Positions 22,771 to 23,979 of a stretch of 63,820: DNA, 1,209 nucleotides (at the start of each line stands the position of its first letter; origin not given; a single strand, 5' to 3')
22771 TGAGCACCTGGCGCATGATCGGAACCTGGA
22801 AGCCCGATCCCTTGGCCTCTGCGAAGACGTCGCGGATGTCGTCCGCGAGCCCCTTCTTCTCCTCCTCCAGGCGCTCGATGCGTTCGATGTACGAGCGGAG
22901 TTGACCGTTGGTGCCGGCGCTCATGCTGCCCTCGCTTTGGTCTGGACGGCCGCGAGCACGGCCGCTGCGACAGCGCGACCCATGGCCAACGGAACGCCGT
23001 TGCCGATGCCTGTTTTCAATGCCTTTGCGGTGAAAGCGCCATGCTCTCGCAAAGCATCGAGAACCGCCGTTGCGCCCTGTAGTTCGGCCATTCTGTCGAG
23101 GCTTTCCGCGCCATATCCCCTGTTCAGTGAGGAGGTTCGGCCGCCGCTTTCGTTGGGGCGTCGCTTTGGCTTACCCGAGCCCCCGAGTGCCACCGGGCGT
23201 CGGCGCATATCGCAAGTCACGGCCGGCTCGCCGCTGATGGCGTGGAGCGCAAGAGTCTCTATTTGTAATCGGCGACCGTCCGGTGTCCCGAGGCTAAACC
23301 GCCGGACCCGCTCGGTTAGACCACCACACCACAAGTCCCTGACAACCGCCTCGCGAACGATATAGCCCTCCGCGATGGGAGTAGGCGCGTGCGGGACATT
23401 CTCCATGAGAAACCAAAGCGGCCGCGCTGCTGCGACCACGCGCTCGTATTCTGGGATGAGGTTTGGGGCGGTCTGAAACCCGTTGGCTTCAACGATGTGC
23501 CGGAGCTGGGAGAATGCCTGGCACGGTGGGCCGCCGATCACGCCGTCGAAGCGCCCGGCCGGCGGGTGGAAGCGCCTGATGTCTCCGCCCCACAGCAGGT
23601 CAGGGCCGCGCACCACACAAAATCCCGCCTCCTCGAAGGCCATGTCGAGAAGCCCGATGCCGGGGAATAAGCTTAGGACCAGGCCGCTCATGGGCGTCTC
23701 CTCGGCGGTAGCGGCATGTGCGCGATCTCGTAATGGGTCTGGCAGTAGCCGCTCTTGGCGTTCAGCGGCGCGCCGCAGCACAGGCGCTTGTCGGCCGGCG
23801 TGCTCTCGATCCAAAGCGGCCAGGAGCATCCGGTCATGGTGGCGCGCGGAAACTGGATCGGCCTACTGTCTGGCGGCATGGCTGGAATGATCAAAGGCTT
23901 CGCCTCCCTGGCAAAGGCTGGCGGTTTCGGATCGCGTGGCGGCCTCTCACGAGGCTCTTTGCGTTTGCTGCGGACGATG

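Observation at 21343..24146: Leftward early operon assembled from host cell-cycle and nucleoid regulator homologues (GcrA, GapR, C5 methyltransferase, wHTH, RHH, DUF1376, Myb-like)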

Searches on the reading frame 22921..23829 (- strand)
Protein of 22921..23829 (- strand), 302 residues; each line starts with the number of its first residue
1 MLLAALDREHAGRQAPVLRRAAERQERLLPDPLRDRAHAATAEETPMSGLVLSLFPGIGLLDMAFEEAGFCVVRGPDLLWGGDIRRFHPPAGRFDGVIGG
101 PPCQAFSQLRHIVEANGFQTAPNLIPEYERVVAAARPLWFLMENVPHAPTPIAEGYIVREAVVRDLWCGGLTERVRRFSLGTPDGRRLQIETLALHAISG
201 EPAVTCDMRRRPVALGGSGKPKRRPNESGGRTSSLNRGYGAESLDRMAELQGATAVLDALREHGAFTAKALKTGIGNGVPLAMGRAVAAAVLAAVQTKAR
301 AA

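Call 3: search_protein_families(library=pfam, max_evalue=0.1, proteins=[window:22921-23829:-])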
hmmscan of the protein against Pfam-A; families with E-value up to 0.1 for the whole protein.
window:22921-23829:- (302 aa): 1 family
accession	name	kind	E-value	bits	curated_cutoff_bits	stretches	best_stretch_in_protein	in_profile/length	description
PF00145.23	DNA_methylase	-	1.8e-13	51.1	22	1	91-147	60-113/324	C-5 cytosine-specific DNA methylase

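Call 8: search_dna_similar(query=window:22924-23691:-, collection=phages, mode=protein, max_rows=40, max_evalue=0.001)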
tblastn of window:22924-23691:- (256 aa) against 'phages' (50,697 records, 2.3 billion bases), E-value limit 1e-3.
Records with a match: 34; places in all: 34; records where one place covers at least 80% of the query: 1.
Best place of each record, by identity: <60% 34.
By first word of the organism name: Flavobacterium 6; Bacteriophage 5; Natrialba 4; Vibrio 3; Nostoc 2; Evtepia 2; Sulfolobales 2; Anabaena 2; Bacteroides 2; Pseudoalteromonas 1; and 5 more.
By host as written in the record: - 5; Natrialba magadii ATCC 43099 2; Sulfolobales 2; Paenibacillus larvae ATCC 9545 2; Vibrio breoganii 2; Bacteroides uniformis BG2 2; Pseudoalteromonas sp. 1; Oscillospiraceae 1; and 17 more.
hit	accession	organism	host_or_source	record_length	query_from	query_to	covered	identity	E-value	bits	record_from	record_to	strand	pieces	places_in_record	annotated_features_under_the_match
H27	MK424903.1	Pseudoalteromonas phage GXT1010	Pseudoalteromonas sp.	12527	4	239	92%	33.5%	4e-25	109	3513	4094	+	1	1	hypothetical protein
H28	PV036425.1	Oscillospiraceae phage NatCom_11393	Oscillospiraceae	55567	1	123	48%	35.1%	2e-11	69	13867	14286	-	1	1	DNA methyltransferase (x2)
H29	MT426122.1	Nostoc phage YongM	Nostoc sp. FACHB-596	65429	6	147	55%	29.3%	1e-5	52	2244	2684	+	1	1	cytosine-specific methyltransferase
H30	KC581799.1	Streptococcus phage phiD12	-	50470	1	144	56%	28.1%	6e-9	62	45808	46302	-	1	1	C-5 cytosine-specific DNA methylase | DNA methylase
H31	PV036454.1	Christensenellales phage IMGVR 15666929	Christensenellales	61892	1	116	45%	34.0%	5e-9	62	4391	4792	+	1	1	DNA methyltransferase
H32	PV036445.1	Evtepia phage NatCom_42594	Evtepia sp. 900546255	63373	6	127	48%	29.9%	5e-5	50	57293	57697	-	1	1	hypothetical protein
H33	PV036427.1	Evtepia phage NatCom_11697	Evtepia sp.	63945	6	127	48%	29.9%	5e-5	50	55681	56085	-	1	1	hypothetical protein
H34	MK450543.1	Natrialba phage PhiCh1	Natrialba magadii ATCC 43099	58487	6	125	47%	30.3%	2e-4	48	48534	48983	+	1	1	putative C5-cytosine methyltransferase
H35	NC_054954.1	Natrialba phage PhiCh1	Natrialba magadii ATCC 43099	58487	6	125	47%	30.3%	2e-4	48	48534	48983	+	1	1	DNA methyltransferase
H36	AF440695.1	Natrialba phage PhiCh1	-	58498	6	125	47%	30.3%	2e-4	48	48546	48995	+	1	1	putative C5-cytosine methyltransferase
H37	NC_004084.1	Natrialba phage PhiCh1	Natrialba magadii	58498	6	125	47%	30.3%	2e-4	48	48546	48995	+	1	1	DNA methyltransferase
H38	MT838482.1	Bacteriophage sp.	human fecal samples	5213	1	100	39%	35.8%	9e-4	46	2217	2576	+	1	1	record has no annotation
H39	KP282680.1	Sulfolobales Virus YNP2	Sulfolobales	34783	12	141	51%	26.2%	1e-4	49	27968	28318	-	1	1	hypothetical protein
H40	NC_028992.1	Sulfolobales Virus YNP2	Sulfolobales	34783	12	141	51%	26.2%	1e-4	49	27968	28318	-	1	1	hypothetical protein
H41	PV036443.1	Dorea phage NatCom_31361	Dorea sp.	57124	15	118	41%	31.1%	1e-4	49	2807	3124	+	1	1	hypothetical protein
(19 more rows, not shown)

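Call 10: search_protein_families(library=phrogs, max_evalue=0.001, proteins=[window:22924-23691:-])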
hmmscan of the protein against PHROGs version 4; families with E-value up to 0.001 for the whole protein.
window:22924-23691:- (256 aa): 2 families
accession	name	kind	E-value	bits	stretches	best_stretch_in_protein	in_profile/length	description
phrog_363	-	other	1.5e-17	64.7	1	5-120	56-174/327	DNA methyltransferase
phrog_116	-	other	4.7e-16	59.2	1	36-101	257-324/779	DNA methyltransferase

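Call 33: search_solved_structures(query=window:22924-23691:-, max_evalue=0.01, show_alignments=2)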
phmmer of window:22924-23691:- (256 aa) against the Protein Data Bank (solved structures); distinct sequences matched with E-value up to 0.01: 6.
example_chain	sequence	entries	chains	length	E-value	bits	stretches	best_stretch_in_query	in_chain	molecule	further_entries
1dct_A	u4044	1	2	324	6.2e-08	35.6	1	5-100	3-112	PROTEIN (MODIFICATION METHYLASE HAEIII)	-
3g7u_A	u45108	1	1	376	4.2e-07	32.9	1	38-101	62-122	Cytosine-specific methyltransferase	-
3ubt_Y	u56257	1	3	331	1.2e-06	31.3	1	5-100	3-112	Modification methylase HaeIII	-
9mvy_A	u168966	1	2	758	0.0096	18.6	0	31-115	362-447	DNA (cytosine-5)-methyltransferase 1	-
7ubu_A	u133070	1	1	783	0.0099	18.5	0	31-115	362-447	DNA (cytosine-5)-methyltransferase 1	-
4fsx_A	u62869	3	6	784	0.01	18.5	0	31-115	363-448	DNA (cytosine-5)-methyltransferase 1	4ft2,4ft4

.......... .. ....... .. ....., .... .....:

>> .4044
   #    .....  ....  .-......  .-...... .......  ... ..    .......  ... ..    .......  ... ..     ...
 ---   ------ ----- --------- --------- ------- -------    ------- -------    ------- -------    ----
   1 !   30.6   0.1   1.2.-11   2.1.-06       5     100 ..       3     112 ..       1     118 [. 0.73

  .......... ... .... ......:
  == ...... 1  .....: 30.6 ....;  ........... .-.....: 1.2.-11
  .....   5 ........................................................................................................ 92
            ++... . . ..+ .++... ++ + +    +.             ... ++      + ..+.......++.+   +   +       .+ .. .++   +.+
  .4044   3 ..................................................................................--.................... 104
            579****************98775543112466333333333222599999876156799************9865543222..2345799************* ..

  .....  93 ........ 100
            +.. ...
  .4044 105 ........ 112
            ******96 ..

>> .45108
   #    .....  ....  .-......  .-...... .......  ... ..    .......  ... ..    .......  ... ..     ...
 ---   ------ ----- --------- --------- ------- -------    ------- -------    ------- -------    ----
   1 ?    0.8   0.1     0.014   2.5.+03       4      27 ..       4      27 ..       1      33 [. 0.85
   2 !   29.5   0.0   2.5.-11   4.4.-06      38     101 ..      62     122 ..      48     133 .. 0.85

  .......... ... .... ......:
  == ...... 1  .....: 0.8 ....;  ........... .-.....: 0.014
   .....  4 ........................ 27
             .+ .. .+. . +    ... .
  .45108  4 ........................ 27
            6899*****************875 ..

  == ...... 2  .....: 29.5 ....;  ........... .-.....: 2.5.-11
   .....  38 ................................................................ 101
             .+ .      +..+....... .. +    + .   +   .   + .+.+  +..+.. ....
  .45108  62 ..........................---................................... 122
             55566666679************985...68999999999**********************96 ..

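Call 51: find_homologous_proteins(query=window:22924-23691:-, max_evalue=1e-8)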
Query window:22924-23691:- (256 aa): 5764 proteins with E <= 1e-8 among 8000 candidates; the best 120 are listed.
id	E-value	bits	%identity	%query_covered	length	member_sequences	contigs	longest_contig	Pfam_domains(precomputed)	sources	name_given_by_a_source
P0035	7.6e-167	571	100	100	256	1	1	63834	PF00145.24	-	-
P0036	1.5e-135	469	83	99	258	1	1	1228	PF00145.24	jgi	jgi:DNA (cytosine-5)-methyltransferase 1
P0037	8.5e-134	463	83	96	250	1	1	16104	PF00145.24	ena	-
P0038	7.7e-133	460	83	93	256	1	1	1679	PF00145.24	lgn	-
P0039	6.1e-132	457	82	96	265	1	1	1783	PF00145.24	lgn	-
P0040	8.7e-131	453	83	91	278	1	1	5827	PF00145.24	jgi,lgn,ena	jgi:DNA (cytosine-5)-methyltransferase 1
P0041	6.8e-127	440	79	96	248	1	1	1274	PF00145.24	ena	-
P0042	6.9e-123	427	75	100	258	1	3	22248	PF00145.24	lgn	-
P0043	5.3e-122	424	78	95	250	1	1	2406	PF00145.24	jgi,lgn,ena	-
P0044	1.8e-121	422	77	97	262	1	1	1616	PF00145.24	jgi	jgi:DNA (cytosine-5)-methyltransferase 1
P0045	5.5e-121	421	74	99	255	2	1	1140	PF00145.24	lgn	-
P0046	7.9e-121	420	77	93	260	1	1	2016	PF00145.24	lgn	-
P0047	2.3e-120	419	75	99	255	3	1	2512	PF00145.24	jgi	jgi:DNA (cytosine-5)-methyltransferase 1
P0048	4.7e-120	418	76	93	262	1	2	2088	PF00145.24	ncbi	-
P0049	1.0e-119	417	75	97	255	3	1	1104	PF00145.24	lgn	-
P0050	1.4e-118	413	76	99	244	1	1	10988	PF00145.24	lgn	-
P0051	2.5e-118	412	74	91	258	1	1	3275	PF00145.24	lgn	-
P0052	1.1e-116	407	72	99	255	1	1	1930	PF00145.24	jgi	jgi:DNA (cytosine-5)-methyltransferase 1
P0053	9.8e-115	400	76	96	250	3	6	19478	PF00145.24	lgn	-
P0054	1.1e-113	397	74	95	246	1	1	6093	PF00145.24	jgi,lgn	jgi:DNA (cytosine-5)-methyltransferase 1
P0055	1.3e-112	393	70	98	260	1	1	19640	PF00145.24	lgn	-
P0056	4.7e-112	392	73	99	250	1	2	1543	PF00145.24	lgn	-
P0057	2.1e-111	390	73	93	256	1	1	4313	PF00145.24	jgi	jgi:DNA (cytosine-5)-methyltransferase 1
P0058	1.7e-110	387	73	98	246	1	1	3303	PF00145.24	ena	-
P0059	8.2e-110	384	73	93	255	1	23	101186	PF00145.24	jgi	jgi:DNA (cytosine-5)-methyltransferase 1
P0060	1.1e-108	381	71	96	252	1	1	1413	PF00145.24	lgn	-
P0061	1.7e-108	380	71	97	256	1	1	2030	PF00145.24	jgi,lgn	jgi:DNA (cytosine-5)-methyltransferase 1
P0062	1.0e-107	377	71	93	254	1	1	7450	PF00145.24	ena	-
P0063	2.1e-107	376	71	95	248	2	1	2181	PF00145.24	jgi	jgi:DNA (cytosine-5)-methyltransferase 1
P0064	2.4e-107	376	72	93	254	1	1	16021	PF00145.24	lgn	-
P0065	1.9e-104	367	68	100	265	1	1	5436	PF00145.24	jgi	jgi:DNA (cytosine-5)-methyltransferase 1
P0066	2.0e-104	367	68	100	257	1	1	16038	PF00145.24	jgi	jgi:DNA (cytosine-5)-methyltransferase 1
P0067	2.6e-104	366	70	93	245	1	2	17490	PF00145.24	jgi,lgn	jgi:DNA (cytosine-5)-methyltransferase 1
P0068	2.7e-104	366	70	92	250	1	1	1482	PF00145.24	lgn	-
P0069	8.1e-104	365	70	95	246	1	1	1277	PF00145.24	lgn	-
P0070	6.2e-103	362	67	99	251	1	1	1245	PF00145.24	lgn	-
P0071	1.5e-102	360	67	97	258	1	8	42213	PF00145.24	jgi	jgi:DNA (cytosine-5)-methyltransferase 1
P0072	3.9e-102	359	71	92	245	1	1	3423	PF00145.24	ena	-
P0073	1.2e-101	357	66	100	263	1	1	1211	PF00145.24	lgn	-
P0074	1.5e-100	354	68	97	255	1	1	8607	PF00145.24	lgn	-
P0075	5.0e-100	352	65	99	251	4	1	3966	PF00145.24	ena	-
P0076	1.7e-99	350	68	96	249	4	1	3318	PF00145.24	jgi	jgi:DNA (cytosine-5)-methyltransferase 1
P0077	2.7e-99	350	66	97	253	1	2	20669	PF00145.24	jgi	jgi:DNA (cytosine-5)-methyltransferase 1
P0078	3.2e-99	350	66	98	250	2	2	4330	PF00145.24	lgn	-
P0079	8.7e-99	348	68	96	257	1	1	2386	PF00145.24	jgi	jgi:DNA (cytosine-5)-methyltransferase 1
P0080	1.7e-98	347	60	100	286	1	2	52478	PF00145.24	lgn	-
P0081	2.4e-98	347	67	93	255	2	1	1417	PF00145.24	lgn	-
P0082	3.7e-98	346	66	99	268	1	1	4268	PF00145.24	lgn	-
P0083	5.2e-98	346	66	93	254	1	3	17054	PF00145.24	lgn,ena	-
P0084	1.2e-97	344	67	93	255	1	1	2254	PF00145.24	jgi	jgi:DNA (cytosine-5)-methyltransferase 1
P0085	1.4e-97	344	65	96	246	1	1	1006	PF00145.24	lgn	-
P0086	1.7e-97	344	65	100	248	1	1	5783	PF00145.24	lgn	-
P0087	3.5e-97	343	64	97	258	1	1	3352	PF00145.24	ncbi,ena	-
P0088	6.1e-97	342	65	100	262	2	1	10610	PF00145.24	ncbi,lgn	-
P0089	1.8e-96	341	66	96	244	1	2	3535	PF00145.24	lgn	-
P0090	5.1e-96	339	77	79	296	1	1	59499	PF00145.24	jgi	jgi:DNA (cytosine-5)-methyltransferase 1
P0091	6.4e-96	339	66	98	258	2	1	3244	PF00145.24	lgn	-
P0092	9.1e-96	338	64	100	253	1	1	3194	PF00145.24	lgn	-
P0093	2.4e-95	337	63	97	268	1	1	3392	PF00145.24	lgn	-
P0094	6.7e-95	335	64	100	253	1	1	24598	PF00145.24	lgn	-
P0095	2.7e-94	333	64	98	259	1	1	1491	PF00145.24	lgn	-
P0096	3.5e-94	333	65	97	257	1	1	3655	PF00145.24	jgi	jgi:DNA (cytosine-5)-methyltransferase 1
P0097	3.7e-94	333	64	97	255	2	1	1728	PF00145.24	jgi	jgi:DNA (cytosine-5)-methyltransferase 1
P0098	5.5e-94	332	65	97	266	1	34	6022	PF00145.24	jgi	jgi:DNA (cytosine-5)-methyltransferase 1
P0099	1.2e-93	331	63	100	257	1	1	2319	PF00145.24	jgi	jgi:DNA (cytosine-5)-methyltransferase 1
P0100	1.5e-93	331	61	98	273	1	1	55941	PF00145.24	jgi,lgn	jgi:DNA (cytosine-5)-methyltransferase 1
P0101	2.9e-93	330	64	99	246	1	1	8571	PF00145.24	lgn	-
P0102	1.1e-92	328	75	77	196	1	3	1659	PF00145.24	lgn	-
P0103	1.2e-92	328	61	100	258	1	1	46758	PF00145.24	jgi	jgi:DNA (cytosine-5)-methyltransferase 1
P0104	1.7e-92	328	63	100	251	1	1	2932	PF00145.24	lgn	-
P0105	3.0e-92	327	64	96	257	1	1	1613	PF00145.24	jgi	jgi:DNA (cytosine-5)-methyltransferase 1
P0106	6.7e-92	326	65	97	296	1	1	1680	PF00145.24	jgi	jgi:DNA (cytosine-5)-methyltransferase 1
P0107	8.3e-92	325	65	91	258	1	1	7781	PF00145.24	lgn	-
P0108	1.2e-91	325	64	93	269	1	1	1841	PF00145.24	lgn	-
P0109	1.9e-91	324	64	97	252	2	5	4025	PF00145.24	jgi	jgi:DNA (cytosine-5)-methyltransferase 1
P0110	5.2e-91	323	60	93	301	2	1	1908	PF00145.24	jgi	jgi:DNA (cytosine-5)-methyltransferase 1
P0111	5.6e-91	323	62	100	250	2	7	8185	PF00145.24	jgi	jgi:DNA (cytosine-5)-methyltransferase 1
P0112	5.9e-91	322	62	100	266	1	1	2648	PF00145.24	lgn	-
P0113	6.8e-91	322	66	93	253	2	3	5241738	PF00145.24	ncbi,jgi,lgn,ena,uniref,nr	ncbi:DNA cytosine methyltransferase [Methylobacterium organophilum]|uniref:DNA cytosine methyltransf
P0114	3.6e-90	320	63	99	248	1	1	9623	PF00145.24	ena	-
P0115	4.1e-90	320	63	100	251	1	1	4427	PF00145.24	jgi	jgi:DNA (cytosine-5)-methyltransferase 1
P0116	4.5e-90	320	63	99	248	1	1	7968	PF00145.24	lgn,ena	-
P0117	7.7e-90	319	64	98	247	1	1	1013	PF00145.24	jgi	jgi:DNA (cytosine-5)-methyltransferase 1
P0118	7.8e-90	319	61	98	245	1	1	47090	PF00145.24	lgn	-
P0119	1.4e-89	318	62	96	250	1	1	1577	PF00145.24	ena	-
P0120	2.2e-89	317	61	99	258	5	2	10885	PF00145.24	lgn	-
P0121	4.4e-89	316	63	100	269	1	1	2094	PF00145.24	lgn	-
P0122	1.1e-88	315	61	97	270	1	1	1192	PF00145.24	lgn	-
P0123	1.4e-88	315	65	94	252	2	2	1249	PF00145.24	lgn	-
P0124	1.7e-88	314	65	92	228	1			PF00145.24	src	-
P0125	1.7e-88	314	61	100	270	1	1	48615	PF00145.24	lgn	-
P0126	2.8e-88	314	62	93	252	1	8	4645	PF00145.24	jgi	jgi:DNA (cytosine-5)-methyltransferase 1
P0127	3.9e-88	313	64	88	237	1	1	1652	PF00145.24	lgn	-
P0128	4.3e-88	313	61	100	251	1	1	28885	PF00145.24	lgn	-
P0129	4.7e-88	313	60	98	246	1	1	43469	PF00145.24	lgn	-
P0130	1.2e-87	312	61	98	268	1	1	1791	PF00145.24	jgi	-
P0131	1.2e-87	312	61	99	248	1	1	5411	PF00145.24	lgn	-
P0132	1.2e-87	312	61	91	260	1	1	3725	PF00145.24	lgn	-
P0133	1.2e-87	312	61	98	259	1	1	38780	PF00145.24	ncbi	-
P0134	1.6e-87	311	63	99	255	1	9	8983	PF00145.24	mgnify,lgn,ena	mgnify:CR=1 FL=1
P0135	1.9e-87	311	59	100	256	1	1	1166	PF00145.24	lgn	-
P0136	2.0e-87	311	61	93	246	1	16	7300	PF00145.24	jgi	jgi:DNA (cytosine-5)-methyltransferase 1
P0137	3.8e-87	310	62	100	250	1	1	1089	PF00145.24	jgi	jgi:DNA (cytosine-5)-methyltransferase 1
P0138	7.8e-87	309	60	93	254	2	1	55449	PF00145.24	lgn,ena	-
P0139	8.9e-87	309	61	99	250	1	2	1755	PF00145.24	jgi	jgi:DNA (cytosine-5)-methyltransferase 1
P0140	1.5e-86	308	62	99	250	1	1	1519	PF00145.24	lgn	-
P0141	1.9e-86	308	63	96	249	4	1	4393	PF00145.24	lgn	-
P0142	2.2e-86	308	62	97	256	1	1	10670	PF00145.24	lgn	-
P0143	2.8e-86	307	59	92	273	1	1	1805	PF00145.24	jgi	jgi:DNA (cytosine-5)-methyltransferase 1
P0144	2.9e-86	307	59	93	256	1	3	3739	PF00145.24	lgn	-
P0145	2.9e-86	307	59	96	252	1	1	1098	PF00145.24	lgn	-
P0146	3.0e-86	307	62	99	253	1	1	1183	PF00145.24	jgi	jgi:DNA (cytosine-5)-methyltransferase 1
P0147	4.1e-86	307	59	100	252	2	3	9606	PF00145.24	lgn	-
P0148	5.3e-86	306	60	91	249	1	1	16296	PF00145.24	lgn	-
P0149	5.8e-86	306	61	92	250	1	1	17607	PF00145.24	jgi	jgi:DNA (cytosine-5)-methyltransferase 1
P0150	7.0e-86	306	60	100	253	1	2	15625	PF00145.24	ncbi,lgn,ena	-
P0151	7.9e-86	306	60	99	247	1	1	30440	PF00145.24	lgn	-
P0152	8.7e-86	306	61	100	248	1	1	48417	PF00145.24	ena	-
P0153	8.9e-86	306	61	98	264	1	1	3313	PF00145.24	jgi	jgi:DNA (cytosine-5)-methyltransferase 1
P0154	9.8e-86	305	61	98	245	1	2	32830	PF00145.24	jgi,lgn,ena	jgi:DNA (cytosine-5)-methyltransferase 1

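Call 52: find_encoding_contigs(protein=P0037, flank=6000, max_places=2)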
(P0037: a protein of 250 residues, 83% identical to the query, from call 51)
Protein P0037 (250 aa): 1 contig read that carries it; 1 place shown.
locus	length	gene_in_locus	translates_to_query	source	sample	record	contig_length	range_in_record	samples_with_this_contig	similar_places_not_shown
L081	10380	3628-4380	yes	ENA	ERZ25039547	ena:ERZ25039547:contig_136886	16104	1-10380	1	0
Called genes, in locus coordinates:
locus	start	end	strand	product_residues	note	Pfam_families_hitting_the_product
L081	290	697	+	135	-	-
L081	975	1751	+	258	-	PF05838:Glyco_hydro_108, PF09374:PG_binding_3 (weak)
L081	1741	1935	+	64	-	-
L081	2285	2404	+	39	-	-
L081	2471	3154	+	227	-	PF01555:N6_N4_Mtase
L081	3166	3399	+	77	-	-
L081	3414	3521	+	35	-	-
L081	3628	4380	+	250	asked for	PF00145:DNA_methylase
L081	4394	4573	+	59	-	-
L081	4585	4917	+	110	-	-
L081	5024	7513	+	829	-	PF13088:BNR_2 (faint), PF02012:BNR (faint), PF15902:Sortilin-Vps10 (faint)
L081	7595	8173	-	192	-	-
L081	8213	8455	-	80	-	-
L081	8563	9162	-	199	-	PF03837:RecT (weak)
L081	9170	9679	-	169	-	PF05565:Sipho_Gp157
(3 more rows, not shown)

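Call 53: find_encoding_contigs(protein=P0090, flank=6000, max_places=2)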
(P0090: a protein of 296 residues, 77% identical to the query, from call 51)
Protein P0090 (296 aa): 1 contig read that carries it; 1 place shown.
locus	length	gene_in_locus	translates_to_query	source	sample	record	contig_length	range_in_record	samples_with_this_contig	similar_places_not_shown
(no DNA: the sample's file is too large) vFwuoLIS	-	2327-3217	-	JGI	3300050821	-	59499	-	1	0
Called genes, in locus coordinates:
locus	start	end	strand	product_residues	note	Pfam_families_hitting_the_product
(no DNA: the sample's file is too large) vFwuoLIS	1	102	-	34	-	?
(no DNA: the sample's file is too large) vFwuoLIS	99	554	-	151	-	PF07750:GcrA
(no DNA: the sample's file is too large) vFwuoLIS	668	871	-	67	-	-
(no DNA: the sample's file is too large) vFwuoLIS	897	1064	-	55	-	-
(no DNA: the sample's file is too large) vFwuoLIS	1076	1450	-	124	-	-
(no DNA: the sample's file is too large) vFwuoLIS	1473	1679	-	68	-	-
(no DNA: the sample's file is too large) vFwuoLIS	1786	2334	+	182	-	-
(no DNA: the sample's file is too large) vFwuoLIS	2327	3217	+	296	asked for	PF00145:DNA_methylase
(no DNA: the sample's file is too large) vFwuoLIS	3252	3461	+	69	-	-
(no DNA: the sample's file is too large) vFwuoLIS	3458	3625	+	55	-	-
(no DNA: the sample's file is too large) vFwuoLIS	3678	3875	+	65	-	-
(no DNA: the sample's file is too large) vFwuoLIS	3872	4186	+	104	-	-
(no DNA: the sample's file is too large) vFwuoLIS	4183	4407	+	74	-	-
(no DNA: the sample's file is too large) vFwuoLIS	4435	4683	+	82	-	-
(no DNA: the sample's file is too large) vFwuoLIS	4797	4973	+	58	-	-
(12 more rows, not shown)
